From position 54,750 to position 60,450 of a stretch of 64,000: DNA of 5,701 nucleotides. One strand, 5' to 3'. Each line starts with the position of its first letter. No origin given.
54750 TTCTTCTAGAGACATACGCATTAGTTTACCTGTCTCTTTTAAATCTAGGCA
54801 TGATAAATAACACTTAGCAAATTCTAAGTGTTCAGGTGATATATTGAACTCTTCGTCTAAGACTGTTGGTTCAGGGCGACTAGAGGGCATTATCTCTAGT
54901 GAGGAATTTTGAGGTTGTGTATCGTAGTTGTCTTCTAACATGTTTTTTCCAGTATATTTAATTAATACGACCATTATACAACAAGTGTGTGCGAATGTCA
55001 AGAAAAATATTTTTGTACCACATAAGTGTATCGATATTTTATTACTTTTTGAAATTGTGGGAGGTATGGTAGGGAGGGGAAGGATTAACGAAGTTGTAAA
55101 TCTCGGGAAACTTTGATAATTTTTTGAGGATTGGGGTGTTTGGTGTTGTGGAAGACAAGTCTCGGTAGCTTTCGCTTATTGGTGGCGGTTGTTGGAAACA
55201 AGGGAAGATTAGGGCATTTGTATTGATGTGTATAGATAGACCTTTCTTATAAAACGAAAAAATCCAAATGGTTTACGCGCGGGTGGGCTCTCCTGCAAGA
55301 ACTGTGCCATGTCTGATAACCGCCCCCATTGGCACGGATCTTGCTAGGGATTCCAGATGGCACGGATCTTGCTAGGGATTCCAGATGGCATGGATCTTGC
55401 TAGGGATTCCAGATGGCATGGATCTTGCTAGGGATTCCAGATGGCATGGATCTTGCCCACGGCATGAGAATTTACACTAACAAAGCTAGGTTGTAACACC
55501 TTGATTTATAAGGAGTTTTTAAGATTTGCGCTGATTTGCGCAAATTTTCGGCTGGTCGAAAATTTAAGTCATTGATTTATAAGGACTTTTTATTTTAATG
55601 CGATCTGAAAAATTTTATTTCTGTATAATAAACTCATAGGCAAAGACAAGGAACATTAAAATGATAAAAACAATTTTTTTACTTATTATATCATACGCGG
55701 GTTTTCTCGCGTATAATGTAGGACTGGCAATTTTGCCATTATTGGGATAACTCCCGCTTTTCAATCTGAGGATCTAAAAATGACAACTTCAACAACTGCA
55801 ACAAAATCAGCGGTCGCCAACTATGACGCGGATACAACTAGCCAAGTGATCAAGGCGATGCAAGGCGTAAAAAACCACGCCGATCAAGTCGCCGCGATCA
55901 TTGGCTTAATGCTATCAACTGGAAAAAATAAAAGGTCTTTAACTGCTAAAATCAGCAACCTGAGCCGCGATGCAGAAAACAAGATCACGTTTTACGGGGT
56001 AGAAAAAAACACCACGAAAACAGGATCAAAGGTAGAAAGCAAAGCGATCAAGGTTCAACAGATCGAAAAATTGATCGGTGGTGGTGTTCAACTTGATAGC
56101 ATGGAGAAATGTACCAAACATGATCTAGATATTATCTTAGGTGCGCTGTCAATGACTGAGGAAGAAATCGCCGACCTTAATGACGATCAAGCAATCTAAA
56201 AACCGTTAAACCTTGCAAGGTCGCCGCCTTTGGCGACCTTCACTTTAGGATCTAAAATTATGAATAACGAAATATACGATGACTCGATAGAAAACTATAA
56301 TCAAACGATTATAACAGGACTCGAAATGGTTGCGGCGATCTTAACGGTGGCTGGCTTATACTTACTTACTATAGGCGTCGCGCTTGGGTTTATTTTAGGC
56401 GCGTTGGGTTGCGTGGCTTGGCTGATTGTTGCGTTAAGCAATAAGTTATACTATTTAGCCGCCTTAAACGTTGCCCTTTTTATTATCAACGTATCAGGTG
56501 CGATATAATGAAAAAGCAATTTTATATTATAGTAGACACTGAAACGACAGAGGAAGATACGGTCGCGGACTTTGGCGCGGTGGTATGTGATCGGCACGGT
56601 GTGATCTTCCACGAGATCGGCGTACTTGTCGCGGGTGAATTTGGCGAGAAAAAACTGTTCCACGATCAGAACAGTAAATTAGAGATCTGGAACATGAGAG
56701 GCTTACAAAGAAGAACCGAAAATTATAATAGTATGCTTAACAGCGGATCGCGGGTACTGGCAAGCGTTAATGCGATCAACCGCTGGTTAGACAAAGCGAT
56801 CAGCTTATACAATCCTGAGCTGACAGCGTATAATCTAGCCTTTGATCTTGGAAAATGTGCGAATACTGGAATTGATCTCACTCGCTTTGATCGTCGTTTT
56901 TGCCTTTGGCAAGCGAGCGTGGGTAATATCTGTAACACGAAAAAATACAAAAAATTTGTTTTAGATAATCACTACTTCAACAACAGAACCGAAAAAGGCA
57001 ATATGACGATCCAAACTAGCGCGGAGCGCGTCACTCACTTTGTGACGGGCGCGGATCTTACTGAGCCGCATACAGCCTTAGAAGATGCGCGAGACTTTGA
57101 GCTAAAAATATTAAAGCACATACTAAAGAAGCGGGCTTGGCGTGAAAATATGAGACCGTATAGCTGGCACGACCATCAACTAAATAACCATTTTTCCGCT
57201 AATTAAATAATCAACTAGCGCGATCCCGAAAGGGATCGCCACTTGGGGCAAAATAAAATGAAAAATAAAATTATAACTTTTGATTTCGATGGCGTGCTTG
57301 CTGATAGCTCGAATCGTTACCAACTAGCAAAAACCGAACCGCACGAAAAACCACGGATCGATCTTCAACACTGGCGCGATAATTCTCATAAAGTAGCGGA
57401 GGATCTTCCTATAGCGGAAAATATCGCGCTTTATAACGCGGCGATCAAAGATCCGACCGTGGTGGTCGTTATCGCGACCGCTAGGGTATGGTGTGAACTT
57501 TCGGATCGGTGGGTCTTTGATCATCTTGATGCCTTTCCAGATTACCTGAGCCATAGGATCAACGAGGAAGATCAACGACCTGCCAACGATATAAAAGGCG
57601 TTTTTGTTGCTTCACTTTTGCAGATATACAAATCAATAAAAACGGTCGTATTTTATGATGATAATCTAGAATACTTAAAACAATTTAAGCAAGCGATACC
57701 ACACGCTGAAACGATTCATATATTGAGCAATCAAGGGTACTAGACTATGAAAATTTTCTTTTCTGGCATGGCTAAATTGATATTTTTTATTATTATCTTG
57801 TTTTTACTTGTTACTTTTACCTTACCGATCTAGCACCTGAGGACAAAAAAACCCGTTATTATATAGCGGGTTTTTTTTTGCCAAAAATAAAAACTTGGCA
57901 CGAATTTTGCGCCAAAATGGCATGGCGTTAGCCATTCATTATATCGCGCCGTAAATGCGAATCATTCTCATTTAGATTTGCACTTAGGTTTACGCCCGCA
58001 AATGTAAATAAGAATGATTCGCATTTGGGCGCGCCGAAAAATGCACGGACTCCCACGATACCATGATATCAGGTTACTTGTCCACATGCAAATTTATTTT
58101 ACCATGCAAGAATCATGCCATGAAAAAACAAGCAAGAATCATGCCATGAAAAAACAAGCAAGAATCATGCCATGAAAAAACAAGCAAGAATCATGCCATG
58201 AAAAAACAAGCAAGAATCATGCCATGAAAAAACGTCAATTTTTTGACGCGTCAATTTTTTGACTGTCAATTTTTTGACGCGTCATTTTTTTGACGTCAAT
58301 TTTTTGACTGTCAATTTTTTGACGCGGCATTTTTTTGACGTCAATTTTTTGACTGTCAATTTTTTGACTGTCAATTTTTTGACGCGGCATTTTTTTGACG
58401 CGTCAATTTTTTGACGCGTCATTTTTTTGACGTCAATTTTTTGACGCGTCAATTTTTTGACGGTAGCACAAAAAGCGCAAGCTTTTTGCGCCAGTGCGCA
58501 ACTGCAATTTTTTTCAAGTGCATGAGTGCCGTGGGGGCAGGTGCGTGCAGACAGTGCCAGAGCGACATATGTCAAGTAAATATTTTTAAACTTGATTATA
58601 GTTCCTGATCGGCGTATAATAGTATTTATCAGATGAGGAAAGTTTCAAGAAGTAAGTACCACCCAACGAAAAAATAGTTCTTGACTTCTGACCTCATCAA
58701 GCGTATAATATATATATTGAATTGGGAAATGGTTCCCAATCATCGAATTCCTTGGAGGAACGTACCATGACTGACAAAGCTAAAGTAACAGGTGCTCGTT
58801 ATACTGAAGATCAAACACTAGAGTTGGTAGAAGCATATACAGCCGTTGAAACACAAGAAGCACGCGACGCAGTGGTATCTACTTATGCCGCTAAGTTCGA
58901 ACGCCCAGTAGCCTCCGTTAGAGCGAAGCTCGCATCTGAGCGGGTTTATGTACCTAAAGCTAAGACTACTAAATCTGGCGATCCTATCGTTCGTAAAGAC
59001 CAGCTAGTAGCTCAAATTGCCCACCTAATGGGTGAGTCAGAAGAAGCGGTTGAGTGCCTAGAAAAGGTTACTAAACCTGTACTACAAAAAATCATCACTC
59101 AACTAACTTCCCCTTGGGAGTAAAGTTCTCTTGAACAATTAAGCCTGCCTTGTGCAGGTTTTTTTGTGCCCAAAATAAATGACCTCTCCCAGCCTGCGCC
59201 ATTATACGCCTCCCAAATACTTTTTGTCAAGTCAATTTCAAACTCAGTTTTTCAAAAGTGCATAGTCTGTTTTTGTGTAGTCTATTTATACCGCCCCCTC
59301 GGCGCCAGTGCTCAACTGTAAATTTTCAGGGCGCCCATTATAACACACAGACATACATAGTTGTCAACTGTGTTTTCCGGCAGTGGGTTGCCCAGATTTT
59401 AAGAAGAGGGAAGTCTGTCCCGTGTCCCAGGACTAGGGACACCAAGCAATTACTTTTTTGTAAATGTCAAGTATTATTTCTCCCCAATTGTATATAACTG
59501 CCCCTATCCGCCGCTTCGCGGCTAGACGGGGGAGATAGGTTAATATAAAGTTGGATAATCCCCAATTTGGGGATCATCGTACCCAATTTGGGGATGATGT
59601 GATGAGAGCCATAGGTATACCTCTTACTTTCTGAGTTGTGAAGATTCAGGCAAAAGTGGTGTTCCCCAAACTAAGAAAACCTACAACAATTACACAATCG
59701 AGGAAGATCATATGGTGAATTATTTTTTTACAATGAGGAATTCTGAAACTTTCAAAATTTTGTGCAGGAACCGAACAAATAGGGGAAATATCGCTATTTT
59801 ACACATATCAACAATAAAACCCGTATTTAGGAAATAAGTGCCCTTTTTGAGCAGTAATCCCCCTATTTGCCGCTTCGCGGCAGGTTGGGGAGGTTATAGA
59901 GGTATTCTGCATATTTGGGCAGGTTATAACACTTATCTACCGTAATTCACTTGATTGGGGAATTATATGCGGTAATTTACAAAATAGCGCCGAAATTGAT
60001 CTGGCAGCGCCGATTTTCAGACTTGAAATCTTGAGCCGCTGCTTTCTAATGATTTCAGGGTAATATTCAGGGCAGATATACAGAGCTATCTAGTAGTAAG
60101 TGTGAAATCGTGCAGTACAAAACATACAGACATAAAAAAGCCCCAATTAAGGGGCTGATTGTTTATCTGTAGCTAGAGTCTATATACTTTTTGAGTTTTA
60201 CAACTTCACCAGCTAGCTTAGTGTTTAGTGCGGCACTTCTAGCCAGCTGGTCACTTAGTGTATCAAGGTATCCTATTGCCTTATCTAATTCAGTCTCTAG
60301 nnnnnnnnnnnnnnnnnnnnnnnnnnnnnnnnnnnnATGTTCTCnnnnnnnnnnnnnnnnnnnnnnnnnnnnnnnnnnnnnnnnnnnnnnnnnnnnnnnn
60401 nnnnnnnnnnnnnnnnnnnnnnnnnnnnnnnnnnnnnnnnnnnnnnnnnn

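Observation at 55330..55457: Tandem array of about 5 sigma-54 (-24/-12) promoter-like cores, 28-bp period, pointing into the cassette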

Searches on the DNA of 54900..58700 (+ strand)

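Call 4: search_dna_similar(query=window:54900-58700:+, collection=phages, mode=near, max_rows=30)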
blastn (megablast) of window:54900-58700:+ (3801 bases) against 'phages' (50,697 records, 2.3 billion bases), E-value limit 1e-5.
No match.

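Call 9: search_dna_similar(query=window:55000-58700:+, collection=phages, mode=distant, max_rows=30)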
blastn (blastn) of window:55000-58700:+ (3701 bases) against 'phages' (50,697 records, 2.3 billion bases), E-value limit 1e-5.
No match.

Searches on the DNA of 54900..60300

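Call 85: search_rna_families(source=window, start=54900, end=60300, threshold=evalue, max_evalue=1)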
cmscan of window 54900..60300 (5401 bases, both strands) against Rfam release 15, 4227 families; matches with E-value up to 1: 12.
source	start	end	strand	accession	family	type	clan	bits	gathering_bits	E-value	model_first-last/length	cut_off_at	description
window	57944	58033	-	RF03862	MIR5274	Gene; miRNA;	-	30.8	100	0.0017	1-95/95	no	MIR5274 microRNA precursor family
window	57840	57940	-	RF02064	STnc370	Gene; sRNA;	-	30.5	54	0.36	1-71/71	no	Enterobacterial sRNA STnc370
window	58340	58436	+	RF02579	tsr26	Gene; sRNA;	-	30.4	141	0.075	1-122/122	no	S. aureus tsr26 small RNA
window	57946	58033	+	RF03862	MIR5274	Gene; miRNA;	-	27.2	100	0.019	1-95/95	no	MIR5274 microRNA precursor family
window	57956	58023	-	RF04241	mir-5014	Gene; miRNA;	-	26.8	101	0.024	1-123/123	no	mir-5014 microRNA precursor family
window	58331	58436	-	RF02667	PsiU2-38.40.42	Gene; snRNA; snoRNA; scaRNA;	-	26.3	88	0.15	1-136/136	no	Drosophila small cajal body-specific RNA PsiU2-38.40.4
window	57912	58069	-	RF04133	MIR2646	Gene; miRNA;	-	25.4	245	0.018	1-256/256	no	MIR2646 microRNA precursor family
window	58282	58463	+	RF02611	BSR0653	Gene; sRNA;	-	25.2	627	0.00027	1-642/642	no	Brucella sRNA 0653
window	60135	60188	-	RF02438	SpF51_sRNA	Gene; sRNA;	-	24.8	50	0.28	1-45/45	no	Streptococcus sRNA SpF51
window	57955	58024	-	RF04099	MIR837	Gene; miRNA;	-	21.8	117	0.76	1-122/122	no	MIR837 microRNA precursor family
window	57845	57975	-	RF00512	Leu_leader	Cis-reg; leader;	-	20.6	50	0.81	1-148/148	no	Leucine operon leader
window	57812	57879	+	RF02837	anti-hemB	Gene; sRNA;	-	19.2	49.5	0.49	1-81/81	no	Burkholderia RNA 7 (anti-hemB)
